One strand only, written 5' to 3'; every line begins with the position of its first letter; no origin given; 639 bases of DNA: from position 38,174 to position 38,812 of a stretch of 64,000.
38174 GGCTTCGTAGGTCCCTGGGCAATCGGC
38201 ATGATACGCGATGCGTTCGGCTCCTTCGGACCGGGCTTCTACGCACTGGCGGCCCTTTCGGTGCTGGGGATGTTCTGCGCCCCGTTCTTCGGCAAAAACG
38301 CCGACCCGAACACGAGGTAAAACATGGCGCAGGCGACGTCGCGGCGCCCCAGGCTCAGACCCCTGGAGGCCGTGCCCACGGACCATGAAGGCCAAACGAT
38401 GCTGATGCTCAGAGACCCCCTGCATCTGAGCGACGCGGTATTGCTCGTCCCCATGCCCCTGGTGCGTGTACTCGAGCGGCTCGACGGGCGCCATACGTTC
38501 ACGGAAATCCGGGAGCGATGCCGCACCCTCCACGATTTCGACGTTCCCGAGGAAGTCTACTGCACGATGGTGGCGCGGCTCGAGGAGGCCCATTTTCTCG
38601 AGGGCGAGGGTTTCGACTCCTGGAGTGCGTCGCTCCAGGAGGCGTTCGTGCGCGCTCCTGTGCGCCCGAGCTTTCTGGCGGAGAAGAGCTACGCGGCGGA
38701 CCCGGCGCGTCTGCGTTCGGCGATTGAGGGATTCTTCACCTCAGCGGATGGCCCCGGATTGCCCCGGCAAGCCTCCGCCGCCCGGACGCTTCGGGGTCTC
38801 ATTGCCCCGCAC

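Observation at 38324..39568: Domain fusion: PqqD-like leader-peptide-binding domain joined to a MEMO1-family catalytic domain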

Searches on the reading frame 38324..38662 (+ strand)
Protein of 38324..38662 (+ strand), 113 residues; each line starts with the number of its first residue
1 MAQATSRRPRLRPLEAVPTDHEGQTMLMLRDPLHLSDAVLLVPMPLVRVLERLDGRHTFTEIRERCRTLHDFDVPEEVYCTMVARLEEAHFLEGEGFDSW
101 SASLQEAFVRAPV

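Call 17: search_solved_structures(query=A3, max_evalue=10, show_alignments=3)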
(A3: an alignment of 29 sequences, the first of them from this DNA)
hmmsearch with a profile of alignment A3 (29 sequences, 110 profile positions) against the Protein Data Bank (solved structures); distinct sequences matched with E-value up to 10: 9.
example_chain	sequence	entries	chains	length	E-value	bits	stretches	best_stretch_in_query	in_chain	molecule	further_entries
5ff5_A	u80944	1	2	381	0.012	18.7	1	45-95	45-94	PaaA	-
5bu8_A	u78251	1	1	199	0.021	17.9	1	10-67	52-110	DNA stabilization protein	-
5bu5_A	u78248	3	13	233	0.028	17.5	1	10-67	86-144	DNA stabilization protein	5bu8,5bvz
3g2b_A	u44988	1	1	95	0.21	14.7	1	35-89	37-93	Coenzyme PQQ synthesis protein D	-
5sxy_A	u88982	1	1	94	0.23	14.6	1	42-90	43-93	Bifunctional coenzyme PQQ synthesis protein C/D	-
5doo_A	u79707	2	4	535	0.39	13.8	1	39-71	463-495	protein lysine methyltransferase 2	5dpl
2dhr_A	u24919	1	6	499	1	12.5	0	16-48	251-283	FtsH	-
4eiw_A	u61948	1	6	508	1.1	12.4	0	16-48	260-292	ATP-dependent zinc metalloprotease FtsH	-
2lmg_A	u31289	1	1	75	1.5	12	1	69-103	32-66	Heat shock 70 kDa protein 1A/1B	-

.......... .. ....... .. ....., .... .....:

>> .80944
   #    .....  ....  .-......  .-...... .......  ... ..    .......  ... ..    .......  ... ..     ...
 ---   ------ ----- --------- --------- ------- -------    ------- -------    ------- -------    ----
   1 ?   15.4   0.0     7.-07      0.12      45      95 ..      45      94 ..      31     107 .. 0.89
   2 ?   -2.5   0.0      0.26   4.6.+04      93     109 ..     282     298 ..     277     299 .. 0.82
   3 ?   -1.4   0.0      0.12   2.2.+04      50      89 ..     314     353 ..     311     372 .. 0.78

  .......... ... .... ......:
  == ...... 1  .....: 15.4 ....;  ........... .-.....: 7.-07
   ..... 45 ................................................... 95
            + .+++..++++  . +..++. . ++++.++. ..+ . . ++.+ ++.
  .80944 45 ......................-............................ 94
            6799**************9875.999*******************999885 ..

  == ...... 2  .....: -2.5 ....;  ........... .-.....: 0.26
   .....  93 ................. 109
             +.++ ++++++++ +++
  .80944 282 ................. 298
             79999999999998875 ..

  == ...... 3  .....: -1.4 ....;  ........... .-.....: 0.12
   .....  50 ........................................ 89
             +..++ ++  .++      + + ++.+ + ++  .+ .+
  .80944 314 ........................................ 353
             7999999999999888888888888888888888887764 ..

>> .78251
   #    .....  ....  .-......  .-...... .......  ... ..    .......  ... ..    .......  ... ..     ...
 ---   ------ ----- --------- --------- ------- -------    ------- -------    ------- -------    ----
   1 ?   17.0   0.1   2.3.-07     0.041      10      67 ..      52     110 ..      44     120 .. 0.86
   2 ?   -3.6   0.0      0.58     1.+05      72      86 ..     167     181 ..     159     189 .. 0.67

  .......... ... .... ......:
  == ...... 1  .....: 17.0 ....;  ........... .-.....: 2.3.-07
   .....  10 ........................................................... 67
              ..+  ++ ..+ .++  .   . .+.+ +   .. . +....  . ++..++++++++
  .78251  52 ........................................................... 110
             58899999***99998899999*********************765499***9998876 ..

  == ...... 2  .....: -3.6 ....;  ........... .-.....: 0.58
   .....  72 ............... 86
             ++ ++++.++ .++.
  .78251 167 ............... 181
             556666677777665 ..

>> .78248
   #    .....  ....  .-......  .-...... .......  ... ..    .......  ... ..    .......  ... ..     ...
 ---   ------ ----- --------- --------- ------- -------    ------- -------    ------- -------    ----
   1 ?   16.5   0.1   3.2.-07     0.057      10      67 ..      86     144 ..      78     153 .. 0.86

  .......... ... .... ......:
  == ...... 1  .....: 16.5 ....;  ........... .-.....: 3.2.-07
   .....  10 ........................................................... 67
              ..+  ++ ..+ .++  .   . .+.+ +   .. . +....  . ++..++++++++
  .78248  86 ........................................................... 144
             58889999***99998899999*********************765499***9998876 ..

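Call 18: search_protein_families(library=pfam, alignment_id=A3, max_evalue=10)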
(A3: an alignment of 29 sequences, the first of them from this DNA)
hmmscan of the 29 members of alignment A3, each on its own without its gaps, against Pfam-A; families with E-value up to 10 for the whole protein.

A. member 1, seq(113 aa): 1 family
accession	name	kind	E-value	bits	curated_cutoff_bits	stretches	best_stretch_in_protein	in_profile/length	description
PF21475.2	PaaA-like_N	-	0.23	11.4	27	1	43-67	28-52/60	PaaA-like, N-terminal domain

B. families by the number of members that match (of 29 scanned): 16 families
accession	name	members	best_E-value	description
PF21475.2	PaaA-like_N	9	0.0016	PaaA-like, N-terminal domain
PF05402.18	PqqD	6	0.0004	Coenzyme PQQ synthesis protein D (PqqD)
PF21084.3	DUF4423_like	3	0.11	Winged Helix-turn-helix domain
PF14244.12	Retrotran_gag_3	2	0.21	gag-polypeptide of LTR copia-type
PF09142.17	TruB_C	1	0.0059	tRNA Pseudouridine synthase II, C terminal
PF24064.2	HTH_NPRL3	1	0.026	GATOR1 complex protein NPRL3, C-terminal HTH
PF16221.11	HTH_47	1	0.035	winged helix-turn-helix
PF12122.13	Rhomboid_N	1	0.064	Cytoplasmic N-terminal domain of rhomboid serine protease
PF11690.13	DUF3287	1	0.068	Protein of unknown function (DUF3287)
PF25568.1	AAA_lid_At3g28540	1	0.071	At3g28540-like, AAA+ ATPase lid domain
PF20687.2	CsoSCA_N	1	0.094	Carboxysome Shell Carbonic Anhydrase, N-terminal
PF21100.3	MCM_C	1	0.11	MCM protein C-terminal winged helix-turn-helix domain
PF03467.21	Smg4_UPF3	1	0.14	Smg-4/UPF3 family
PF13066.11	DUF3929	1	0.16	Protein of unknown function (DUF3929)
PF13410.11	GST_C_2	1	0.19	Glutathione S-transferase, C-terminal domain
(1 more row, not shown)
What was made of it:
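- On RiPP recognition element (PqqD-like RRE): PF05402 is hit weakly by 6 of 29 relatives, best E 4e-4 (call 18).
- Closest known: PqqD and discrete or fused RiPP recognition elements. Same: Weak profile hits to PaaA and PqqD (calls 17, 18).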

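Call 36: search_protein_representatives(alignment_id=A3)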
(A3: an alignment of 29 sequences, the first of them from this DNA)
Query: 29 sequences, 110 profile positions. Proteins with E-value up to 0.001 (for the whole library): 2045; up to 1e-10: 1224; up to 1e-30: 25. The best 150 are listed.
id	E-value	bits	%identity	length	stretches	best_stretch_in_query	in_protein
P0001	2.6e-41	156.1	-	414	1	3-110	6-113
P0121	8.2e-40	151.3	-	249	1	3-110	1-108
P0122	3.0e-39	149.4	-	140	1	2-110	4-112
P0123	5.4e-38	145.4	-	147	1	5-110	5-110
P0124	2.4e-37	143.3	-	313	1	3-109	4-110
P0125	1.8e-36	140.5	-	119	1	4-109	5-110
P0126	2.6e-36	140.0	-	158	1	4-109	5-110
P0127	5.8e-36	138.9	-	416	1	4-110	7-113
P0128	7.3e-36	138.6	-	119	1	3-100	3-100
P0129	1.1e-34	134.7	-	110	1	3-101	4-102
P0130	1.2e-34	134.6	-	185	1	3-103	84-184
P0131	1.3e-34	134.5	-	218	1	3-108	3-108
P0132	1.4e-34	134.4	-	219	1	3-109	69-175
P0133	3.2e-34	133.3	-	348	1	3-110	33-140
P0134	4.3e-34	132.8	-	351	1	4-109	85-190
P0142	1.7e-31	124.5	-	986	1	3-108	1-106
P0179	6.7e-28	112.9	-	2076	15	46-93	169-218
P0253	9.2e-25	102.8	-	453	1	4-110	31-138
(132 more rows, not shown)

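Call 37: predict_structure(alignment_id=A3)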
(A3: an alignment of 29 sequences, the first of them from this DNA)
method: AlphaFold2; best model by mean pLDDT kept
length: 113 residues; sequences in the alignment: 29
mean_pLDDT: 93.0   pTM: 0.82
mean pLDDT of the five models: 93.0, 91.5, 91.3, 91.0, 90.9
residues with pLDDT >= 90: 97; 70-90: 13; 50-70: 3; < 50: 0
segments of 3 or more residues with pLDDT < 50: none
pLDDT, mean of each block of 10 residues (from residue 1): 80 97 97 92 95 96 94 94 95 93 92 85
secondary structure, 60 per line:
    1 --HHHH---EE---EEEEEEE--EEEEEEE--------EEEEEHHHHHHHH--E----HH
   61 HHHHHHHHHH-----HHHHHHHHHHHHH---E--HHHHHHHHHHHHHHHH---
elements in order: H3-6 E15-21 E24-30 E39-43 H44-51 H59-70 H76-88 H95-110
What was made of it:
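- The isolated N-domain model has pLDDT 93 (call 37).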

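Call 39: search_protein_families(library=pfam, proteins=[P0142, P0179, P0253, P0134, P0133], max_evalue=0.01)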
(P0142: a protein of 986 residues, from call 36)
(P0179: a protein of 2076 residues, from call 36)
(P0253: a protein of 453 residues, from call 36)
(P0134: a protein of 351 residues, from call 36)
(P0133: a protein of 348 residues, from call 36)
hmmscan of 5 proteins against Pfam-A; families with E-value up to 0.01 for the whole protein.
P0142 (986 aa): 4 families
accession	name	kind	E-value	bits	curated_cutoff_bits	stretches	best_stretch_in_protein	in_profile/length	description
PF13424.12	TPR_12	-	0.00012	22.7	30.1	0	604-664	4-66/77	Tetratricopeptide repeat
PF07719.23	TPR_2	-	0.00015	22.1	27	0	604-632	2-30/34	Tetratricopeptide repeat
PF00515.34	TPR_1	-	0.00069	19.8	27.8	0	605-631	3-29/34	Tetratricopeptide repeat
PF13371.12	TPR_9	-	0.002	18.5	35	0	605-628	31-54/73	Tetratricopeptide repeat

P0179 (2076 aa): 4 families
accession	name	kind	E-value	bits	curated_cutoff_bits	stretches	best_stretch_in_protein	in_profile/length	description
PF01638.23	HxlR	-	5.3e-18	65.1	20.8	0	649-685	3-39/91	HxlR-like helix-turn-helix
PF19965.4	VMAP-M2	-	1.3e-13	51.6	27.7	0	1929-1983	77-135/214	vWA-MoxR associated protein middle region (VMAP-M) 2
PF19935.4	DUF6398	-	1.6e-13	51.4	27.2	0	473-506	28-61/106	Domain of unknown function (DUF6398)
PF21782.3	PKMT_2nd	-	1e-08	35.9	27.8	0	165-209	33-79/98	PKMT, C-terminal winged helix domain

P0253 (453 aa): 1 family
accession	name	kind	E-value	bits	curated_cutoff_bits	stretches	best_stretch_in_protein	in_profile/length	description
PF01875.22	Memo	-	8.8e-37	127.2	27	1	141-445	2-267/269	Memo-like protein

P0134 (351 aa): 1 family
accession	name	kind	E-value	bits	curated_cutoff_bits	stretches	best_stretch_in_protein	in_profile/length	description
PF01875.22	Memo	-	7.8e-28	97.9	27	1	194-349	2-145/269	Memo-like protein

P0133 (348 aa): 1 family
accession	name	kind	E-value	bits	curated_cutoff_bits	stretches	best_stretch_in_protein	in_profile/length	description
PF01875.22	Memo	-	1.3e-27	97.1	27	1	143-347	2-180/269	Memo-like protein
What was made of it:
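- Full-length hits are about 400-440 aa Memo fusions (calls 36, 39).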
